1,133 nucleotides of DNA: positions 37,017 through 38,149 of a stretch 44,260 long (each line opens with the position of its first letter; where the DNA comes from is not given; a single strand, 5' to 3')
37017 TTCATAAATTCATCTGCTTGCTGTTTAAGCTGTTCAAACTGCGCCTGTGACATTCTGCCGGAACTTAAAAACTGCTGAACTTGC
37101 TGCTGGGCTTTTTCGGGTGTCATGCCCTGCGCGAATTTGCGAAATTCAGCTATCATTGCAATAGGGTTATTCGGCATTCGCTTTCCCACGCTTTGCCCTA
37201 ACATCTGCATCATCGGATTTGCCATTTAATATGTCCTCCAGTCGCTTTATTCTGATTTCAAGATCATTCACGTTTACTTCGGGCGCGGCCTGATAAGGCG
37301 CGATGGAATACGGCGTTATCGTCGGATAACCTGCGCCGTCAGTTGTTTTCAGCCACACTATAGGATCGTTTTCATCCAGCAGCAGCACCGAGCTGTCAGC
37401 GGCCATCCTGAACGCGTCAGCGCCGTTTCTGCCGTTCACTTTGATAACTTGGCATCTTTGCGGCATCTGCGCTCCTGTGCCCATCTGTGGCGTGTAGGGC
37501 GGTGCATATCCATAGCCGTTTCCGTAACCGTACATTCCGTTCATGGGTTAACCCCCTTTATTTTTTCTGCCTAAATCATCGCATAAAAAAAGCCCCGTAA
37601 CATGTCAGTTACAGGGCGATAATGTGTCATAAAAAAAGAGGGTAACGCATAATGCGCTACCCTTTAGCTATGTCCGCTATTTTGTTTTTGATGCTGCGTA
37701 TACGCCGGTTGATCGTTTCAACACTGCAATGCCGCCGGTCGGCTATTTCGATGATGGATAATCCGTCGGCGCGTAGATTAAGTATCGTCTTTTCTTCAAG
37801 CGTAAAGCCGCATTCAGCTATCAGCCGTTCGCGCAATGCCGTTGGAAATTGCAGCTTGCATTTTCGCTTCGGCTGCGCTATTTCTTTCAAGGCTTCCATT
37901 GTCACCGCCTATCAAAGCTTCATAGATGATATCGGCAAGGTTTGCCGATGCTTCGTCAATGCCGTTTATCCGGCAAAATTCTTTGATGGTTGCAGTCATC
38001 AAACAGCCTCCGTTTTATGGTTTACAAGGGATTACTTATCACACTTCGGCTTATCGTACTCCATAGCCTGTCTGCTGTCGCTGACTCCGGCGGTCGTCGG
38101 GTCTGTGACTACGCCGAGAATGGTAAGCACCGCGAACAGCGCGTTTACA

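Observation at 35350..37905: Terminator-insulated five-gene cargo cluster between the lysis cassette and attP, preceded by a sigma-region-4-like regulator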

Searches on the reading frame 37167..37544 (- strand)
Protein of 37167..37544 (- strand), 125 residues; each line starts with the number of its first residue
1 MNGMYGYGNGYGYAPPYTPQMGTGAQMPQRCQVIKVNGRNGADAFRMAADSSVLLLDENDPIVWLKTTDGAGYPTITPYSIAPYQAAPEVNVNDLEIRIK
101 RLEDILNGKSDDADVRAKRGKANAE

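Call 6: search_protein_families(library=pfam, max_evalue=1, proteins=[window:37167-37544:-])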
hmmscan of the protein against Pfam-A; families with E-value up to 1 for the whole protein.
window:37167-37544:- (125 aa): 0 families

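Call 7: search_protein_families(library=phrogs, max_evalue=0.01, proteins=[window:37167-37544:-])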
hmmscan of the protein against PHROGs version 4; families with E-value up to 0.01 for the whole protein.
window:37167-37544:- (125 aa): 1 family
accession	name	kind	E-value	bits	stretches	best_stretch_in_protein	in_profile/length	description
phrog_21718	-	unknown function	6.7e-09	36.9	1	25-85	46-107/159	-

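Call 8: search_protein_families(library=ncbifam, max_evalue=0.1, proteins=[window:37167-37544:-])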
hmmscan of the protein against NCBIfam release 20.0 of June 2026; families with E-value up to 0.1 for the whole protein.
window:37167-37544:- (125 aa): 0 families

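Call 9: search_protein_families(library=padloc, max_evalue=0.1, proteins=[window:37167-37544:-])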
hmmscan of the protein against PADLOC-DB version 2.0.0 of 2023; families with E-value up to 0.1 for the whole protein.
window:37167-37544:- (125 aa): 0 families

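Call 23: search_solved_structures(query=window:37167-37544:-, max_evalue=10)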
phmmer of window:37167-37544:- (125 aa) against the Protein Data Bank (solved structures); distinct sequences matched with E-value up to 10: 2.
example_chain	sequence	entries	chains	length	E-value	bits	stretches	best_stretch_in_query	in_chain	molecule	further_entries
3cjp_A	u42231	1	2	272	0.7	13.4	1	66-117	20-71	Predicted amidohydrolase, dihydroorotase family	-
3oxn_A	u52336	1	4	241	1.2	12.6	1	63-113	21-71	Putative transcriptional regulator, LysR family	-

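Call 40: search_solved_structures(query=A3, max_evalue=10, show_alignments=2)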
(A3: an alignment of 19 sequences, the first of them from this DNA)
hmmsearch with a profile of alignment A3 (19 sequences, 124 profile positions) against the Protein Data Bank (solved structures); distinct sequences matched with E-value up to 10: 2.
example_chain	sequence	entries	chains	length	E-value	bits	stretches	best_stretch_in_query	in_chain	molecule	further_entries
6khr_A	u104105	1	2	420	1.8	11.7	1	26-63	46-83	Formate-dependent phosphoribosylglycinamide formyltransferase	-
4m03_A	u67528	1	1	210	7.8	9.7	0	61-81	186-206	Serine-rich adhesin for platelets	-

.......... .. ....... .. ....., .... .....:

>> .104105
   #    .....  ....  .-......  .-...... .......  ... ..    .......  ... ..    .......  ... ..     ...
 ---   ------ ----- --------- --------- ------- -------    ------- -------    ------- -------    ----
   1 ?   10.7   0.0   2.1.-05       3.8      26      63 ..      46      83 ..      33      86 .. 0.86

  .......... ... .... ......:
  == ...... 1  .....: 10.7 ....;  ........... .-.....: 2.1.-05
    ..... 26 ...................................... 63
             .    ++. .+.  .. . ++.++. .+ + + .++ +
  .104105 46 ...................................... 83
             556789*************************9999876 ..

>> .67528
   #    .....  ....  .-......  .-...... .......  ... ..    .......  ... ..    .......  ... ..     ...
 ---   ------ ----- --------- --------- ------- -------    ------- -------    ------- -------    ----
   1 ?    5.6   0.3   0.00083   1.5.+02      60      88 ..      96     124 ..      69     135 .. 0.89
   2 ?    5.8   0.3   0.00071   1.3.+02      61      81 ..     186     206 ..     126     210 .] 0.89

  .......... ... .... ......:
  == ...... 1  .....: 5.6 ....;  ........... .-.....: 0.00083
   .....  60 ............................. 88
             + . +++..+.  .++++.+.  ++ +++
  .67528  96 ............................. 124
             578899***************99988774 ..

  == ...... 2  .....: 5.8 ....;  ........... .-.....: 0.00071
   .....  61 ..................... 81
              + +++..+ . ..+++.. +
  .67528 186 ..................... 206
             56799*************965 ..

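Call 41: search_protein_families(library=pfam, alignment_id=A3, max_evalue=1)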
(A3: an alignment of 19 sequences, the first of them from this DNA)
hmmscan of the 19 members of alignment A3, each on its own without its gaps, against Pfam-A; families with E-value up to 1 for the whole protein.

A. member 1, seq(125 aa): 0 families

B. families by the number of members that match (of 19 scanned): 10 families
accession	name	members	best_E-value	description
PF13264.11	DUF4055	1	0.0066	Domain of unknown function (DUF4055)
PF01519.22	DUF16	1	0.01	Protein of unknown function DUF16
PF17011.10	DUF5093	1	0.012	Domain of unknown function (DUF5093)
PF06667.17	PspB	1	0.088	Phage shock protein B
PF17721.6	POU2AF2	1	0.11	POU domain class 2-associating factor 2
PF06698.16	DUF1192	1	0.13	Protein of unknown function (DUF1192)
PF18748.7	HMUDK_HMUD1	1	0.25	5-hmdU DNA kinase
PF16808.10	PKcGMP_CC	1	0.25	Coiled-coil N-terminus of cGMP-dependent protein kinase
PF03902.18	Gal4_dimer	1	0.26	Gal4-like dimerisation domain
PF07426.16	Dynactin_p22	1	0.29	Dynactin subunit p22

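Call 42: find_homologous_proteins(query=A3, max_evalue=0.001)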
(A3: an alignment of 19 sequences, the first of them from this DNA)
Query A3 (19 sequences) (125 aa, profile of the alignment): 740 proteins with E <= 0.001 among 1500 candidates; the best 120 are listed.
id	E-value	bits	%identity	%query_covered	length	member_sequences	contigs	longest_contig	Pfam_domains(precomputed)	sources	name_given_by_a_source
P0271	5.9e-44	167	97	100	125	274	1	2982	-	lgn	-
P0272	1.3e-43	166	63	96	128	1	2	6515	-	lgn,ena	-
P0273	1.4e-43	166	64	91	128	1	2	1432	-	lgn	-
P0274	2.6e-43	165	66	92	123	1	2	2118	-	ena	-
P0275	3.3e-43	164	66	92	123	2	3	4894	-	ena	-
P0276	5.8e-43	164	63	96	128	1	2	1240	-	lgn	-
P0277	5.8e-43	164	65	92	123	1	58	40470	-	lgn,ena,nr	nr:MAG TPA: hypothetical protein [Caudoviricetes sp.]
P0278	6.4e-43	163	65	92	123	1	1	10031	-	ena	-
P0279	6.8e-43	163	66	92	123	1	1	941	-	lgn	-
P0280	7.2e-43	163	64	92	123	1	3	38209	-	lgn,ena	-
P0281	1.1e-42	163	68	92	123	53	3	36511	-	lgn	-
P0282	1.2e-42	163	64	92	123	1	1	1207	-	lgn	-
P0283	1.3e-42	162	69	87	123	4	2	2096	-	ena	-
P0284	1.7e-42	162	67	92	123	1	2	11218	-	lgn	-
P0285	2.1e-42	162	67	92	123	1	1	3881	-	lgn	-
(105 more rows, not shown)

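Call 50: predict_structure(alignment_id=A4)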
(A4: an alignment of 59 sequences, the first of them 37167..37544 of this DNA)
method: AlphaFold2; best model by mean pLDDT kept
length: 125 residues; sequences in the alignment: 59
mean_pLDDT: 63.4   pTM: 0.35
mean pLDDT of the five models: 63.4, 61.7, 58.3, 57.4, 57.0
residues with pLDDT >= 90: 6; 70-90: 54; 50-70: 23; < 50: 42
segments of 3 or more residues with pLDDT < 50: 1-28, 112-125
pLDDT, mean of each block of 10 residues (from residue 1): 35 34 40 64 71 76 80 81 79 90 77 47 36
secondary structure, 60 per line:
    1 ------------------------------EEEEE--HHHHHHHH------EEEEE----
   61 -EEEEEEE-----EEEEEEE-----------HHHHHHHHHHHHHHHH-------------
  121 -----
elements in order: E31-35 H38-45 E52-56 E62-68 E74-80 H92-107

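Call 54: fold_search(model_id=the predicted structure, library=pdb)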
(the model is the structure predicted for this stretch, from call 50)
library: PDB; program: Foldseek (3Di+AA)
matches with E <= 10: 798; with E <= 0.001: 0
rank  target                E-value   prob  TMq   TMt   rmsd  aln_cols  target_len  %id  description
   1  5kew_E                6.5e-02  0.75  0.25  0.34  15.2        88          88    9  Vibrio parahaemolyticus VtrA/VtrC complex bound to the bile salt taurodeoxycholate (released 2016-07-20)
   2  5kev_A                9.6e-02  0.69  0.21  0.28  15.6        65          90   12  Vibrio parahaemolyticus VtrA/VtrC complex (released 2016-07-20)
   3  8cbh_B                1.2e-01  0.91  0.32  0.10  11.2        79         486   13  SHP2 in complex with a novel allosteric inhibitor (released 2023-04-26)
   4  7jvn_A                1.3e-01  0.84  0.30  0.09  11.6        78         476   13  Non-receptor Protein Tyrosine Phosphatase SHP2 in Complex with Allosteric Inhibitor Compound 24 (released 2020-09-23)
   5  5kew_A                1.6e-01  0.57  0.21  0.28  15.5        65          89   12  Vibrio parahaemolyticus VtrA/VtrC complex bound to the bile salt taurodeoxycholate (released 2016-07-20)
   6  1wqu_MODEL_1_A        1.7e-01  0.75  0.32  0.35  13.2        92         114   10  Solution structure of the human FES SH2 domain (released 2005-06-14)
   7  7vxg_A                2.0e-01  0.77  0.30  0.09  11.5        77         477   13  Non-receptor Protein Tyrosine Phosphatase SHP2 in Complex with Allosteric Inhibitor TK-453 (released 2022-03-23)
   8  3gxw_D                2.0e-01  0.66  0.30  0.37  13.6        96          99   10  Structure of the SH2 domain of the Candida glabrata transcription elongation factor Spt6, crystal form A (released 2009-05-26)
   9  7vxg_B                2.1e-01  0.82  0.31  0.09  11.3        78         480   12  Non-receptor Protein Tyrosine Phosphatase SHP2 in Complex with Allosteric Inhibitor TK-453 (released 2022-03-23)
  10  6mdb_A                2.1e-01  0.82  0.31  0.09  11.4        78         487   12  Non-receptor Protein Tyrosine Phosphatase SHP2 in Complex with Allosteric Inhibitor Pyrazolo-pyrimidinone 5 (released 2019-02-13)
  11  5ehr_A                2.3e-01  0.75  0.30  0.09  11.6        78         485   12  Non-receptor Protein Tyrosine Phosphatase SHP2 in Complex with Allosteric Inhibitor SHP099 (released 2016-06-29)
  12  6mdd_A                2.4e-01  0.80  0.32  0.10  11.3        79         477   13  Non-receptor Protein Tyrosine Phosphatase SHP2 in Complex with Allosteric Inhibitor Imidazo-pyridine 24 (released 2019-02-13)
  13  7jvm_A                2.6e-01  0.77  0.31  0.09  11.4        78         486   12  Non-receptor Protein Tyrosine Phosphatase SHP2 in Complex with Allosteric Inhibitor TNO155 (released 2020-09-23)
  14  3gyx_B                2.6e-01  0.41  0.21  0.16   9.6        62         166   18  Crystal structure of adenylylsulfate reductase from Desulfovibrio gigas (released 2009-12-15)
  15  3gxw_B                2.9e-01  0.63  0.30  0.37  12.5        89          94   10  Structure of the SH2 domain of the Candida glabrata transcription elongation factor Spt6, crystal form A (released 2009-05-26)
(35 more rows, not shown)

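Call 91: fold_search(model_id=the predicted structure, library=viral)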
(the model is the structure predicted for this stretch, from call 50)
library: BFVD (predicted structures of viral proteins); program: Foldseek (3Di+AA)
matches with E <= 10: 1203; with E <= 0.001: 26
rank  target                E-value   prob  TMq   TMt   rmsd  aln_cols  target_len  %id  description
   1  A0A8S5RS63            3.8e-12  1.00  0.36  0.37  21.2       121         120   64  Gal4-like transcription factor [Siphoviridae sp. ctFBb37]
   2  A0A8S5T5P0            8.3e-12  1.00  0.37  0.20  20.7       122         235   61  Uncharacterized protein [Siphoviridae sp. ctL7J9]
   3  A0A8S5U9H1            9.5e-09  1.00  0.36  0.35  25.7       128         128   37  Zipper dimerization domain transcription factor-like protein [Siphoviridae sp. ctKNZ79]
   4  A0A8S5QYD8            1.1e-07  1.00  0.36  0.35  20.1       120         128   34  Uncharacterized protein [Siphoviridae sp. ct9lR64]
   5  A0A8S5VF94            1.7e-07  1.00  0.37  0.36  16.1       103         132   37  Uncharacterized protein [Siphoviridae sp. ctbxa26]
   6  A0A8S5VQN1            8.3e-07  1.00  0.34  0.34  28.4       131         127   28  (no name in the UniProt tables at hand)
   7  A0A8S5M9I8            1.0e-06  1.00  0.36  0.37  15.6       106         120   36  Uncharacterized protein [Siphoviridae sp. ctv4j104]
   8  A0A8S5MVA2            1.6e-06  1.00  0.34  0.31  21.5       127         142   23  Uncharacterized protein [Siphoviridae sp. ctoSr5]
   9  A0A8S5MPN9            2.1e-06  1.00  0.35  0.40  21.6       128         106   24  Uncharacterized protein [Podoviridae sp. ctoqT5]
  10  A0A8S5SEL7            3.8e-06  1.00  0.34  0.27  20.4       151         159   22  Uncharacterized protein [Caudovirales sp. ctrNG92]
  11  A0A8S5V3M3            5.3e-06  1.00  0.35  0.31  21.4       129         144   23  Uncharacterized protein [Myoviridae sp. ctk6V34]
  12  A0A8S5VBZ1            1.2e-05  1.00  0.37  0.30  20.5       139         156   21  Uncharacterized protein [Siphoviridae sp. ctKsH2]
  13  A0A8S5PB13            1.2e-05  1.00  0.34  0.34  20.8       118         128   24  Membrane fusogenic activity protein [Siphoviridae sp. ctc6d98]
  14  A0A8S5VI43            2.0e-05  1.00  0.37  0.41  22.3       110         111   28  Zipper dimerization domain transcription factor-like protein [Siphoviridae sp. cthu813]
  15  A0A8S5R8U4            2.0e-05  1.00  0.37  0.30  25.9       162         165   18  Uncharacterized protein [virus sp. cti5L29]
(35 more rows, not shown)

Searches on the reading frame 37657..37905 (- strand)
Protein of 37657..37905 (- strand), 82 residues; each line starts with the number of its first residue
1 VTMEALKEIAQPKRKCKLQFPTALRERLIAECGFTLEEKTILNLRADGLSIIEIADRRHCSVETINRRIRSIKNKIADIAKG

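Call 6: search_protein_families(library=pfam, max_evalue=1, proteins=[window:37657-37905:-])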
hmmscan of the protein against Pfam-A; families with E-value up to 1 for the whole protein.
window:37657-37905:- (82 aa): 13 families
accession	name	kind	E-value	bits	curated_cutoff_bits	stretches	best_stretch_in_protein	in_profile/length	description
PF00196.25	GerE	-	1.7e-05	24.8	23.5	1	35-76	4-45/57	Bacterial regulatory proteins, luxR family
PF08281.18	Sigma70_r4_2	-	0.00023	21.2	25.7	1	37-71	14-49/54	Sigma-70, region 4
PF13936.12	HTH_38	-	0.00049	20.2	27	1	35-70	6-42/44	Helix-turn-helix domain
PF08279.18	HTH_11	-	0.0016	18.8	25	1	44-79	9-46/55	HTH domain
PF13384.12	HTH_23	-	0.0033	17.6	24.6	1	41-70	10-39/50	Homeodomain-like domain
PF15978.11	TnsD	-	0.0037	16.8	32.4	1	24-73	175-224/355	Tn7-like transposition protein D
PF07638.17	Sigma70_ECF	-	0.011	16.1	21.1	1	44-77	147-180/185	ECF sigma factor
PF02796.21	HTH_7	-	0.016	15.7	23.8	1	39-67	12-40/45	Helix-turn-helix domain of resolvase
PF14493.12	HTH_40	-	0.045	14.5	27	1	42-68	6-32/89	Helix-turn-helix domain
PF19889.5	DUF6362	-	0.084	13.7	31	1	37-72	59-94/98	Domain of unknown function (DUF6362)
PF17362.7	pXO2-34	-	0.11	13.1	30.8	1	35-74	18-55/79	Family of unknown function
PF13556.12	HTH_30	-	0.17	12.1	27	1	47-73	11-37/59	PucR C-terminal helix-turn-helix domain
PF04545.22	Sigma70_r4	-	0.2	11.6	24.1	1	38-71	9-43/50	Sigma-70, region 4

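Call 7: search_protein_families(library=phrogs, max_evalue=0.01, proteins=[window:37657-37905:-])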
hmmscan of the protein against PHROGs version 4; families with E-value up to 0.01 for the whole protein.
window:37657-37905:- (82 aa): 6 families
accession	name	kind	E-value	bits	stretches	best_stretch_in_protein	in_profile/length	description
phrog_5767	-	transcription regulation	3.2e-05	24.5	1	26-80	282-336/393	sigma factor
phrog_3512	-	transcription regulation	3.7e-05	24.9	1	30-81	62-114/130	sigma factor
phrog_36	-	transcription regulation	4.8e-05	24.1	1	37-81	143-188/220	transcriptional regulator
phrog_1740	-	transcription regulation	0.0023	17.5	1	37-78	172-214/567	RNA polymerase sigma factor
phrog_8340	-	unknown function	0.0027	18.8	1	27-80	86-139/152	-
phrog_351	-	transcription regulation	0.0033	17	1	34-80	676-726/928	RNA polymerase sigma factor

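Call 8: search_protein_families(library=ncbifam, max_evalue=0.1, proteins=[window:37657-37905:-])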
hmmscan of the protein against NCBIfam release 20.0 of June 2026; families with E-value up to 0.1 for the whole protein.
window:37657-37905:- (82 aa): 8 families
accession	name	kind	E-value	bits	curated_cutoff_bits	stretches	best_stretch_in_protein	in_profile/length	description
TIGR02937.1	sigma70-ECF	superfamily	0.00038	20.1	42.9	1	37-77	121-162/165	sigma-70 family RNA polymerase sigma factor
TIGR02939.1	RpoE_Sigma70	equivalog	0.026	14.5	236.15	1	4-77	111-183/190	RNA polymerase sigma factor RpoE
NF052445.1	RespRegMctR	equivalog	0.026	13.9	300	1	33-76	144-187/205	two-component system response regulator MctR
NF047608.1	LIC13292_fam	subfamily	0.028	14.5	200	1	5-76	75-145/166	LIC13292 family transcriptional regulator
TIGR02985.1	Sig70_bacteroi1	subfamily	0.039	14.2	126.4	1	38-70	119-152/162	RNA polymerase sigma-70 factor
NF033545.0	transpos_IS630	equivalog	0.039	13.4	100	1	39-71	3-35/299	IS630 family transposase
NF048019.1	IS256_Zn_var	equivalog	0.044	13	150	1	48-77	49-78/304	IS256 family transposase, variant Zn-binding type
NF053736.1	AcpB_EbpR_MafR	subfamily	0.047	12.9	130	1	41-78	14-51/481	AcpB/EbpR/MafR family transcriptional regulator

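Call 9: search_protein_families(library=padloc, max_evalue=0.1, proteins=[window:37657-37905:-])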
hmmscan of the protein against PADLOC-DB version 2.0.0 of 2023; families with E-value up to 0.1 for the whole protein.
window:37657-37905:- (82 aa): 2 families
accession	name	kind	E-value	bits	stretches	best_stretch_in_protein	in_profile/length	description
PDLC01851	CARF3--CARF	-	0.0003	18.3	1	31-79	207-255/279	-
PDLC01855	CARF3--CARF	-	0.041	11.6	1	34-74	218-258/288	-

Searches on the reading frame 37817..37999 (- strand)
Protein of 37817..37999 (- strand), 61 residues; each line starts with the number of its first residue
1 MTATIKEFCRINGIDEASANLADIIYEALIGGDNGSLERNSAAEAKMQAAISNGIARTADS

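Call 53: search_protein_families(library=pfam, max_evalue=0.1, proteins=[window:37817-37999:-])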
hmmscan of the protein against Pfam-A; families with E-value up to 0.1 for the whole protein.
seq(61 aa): 0 families
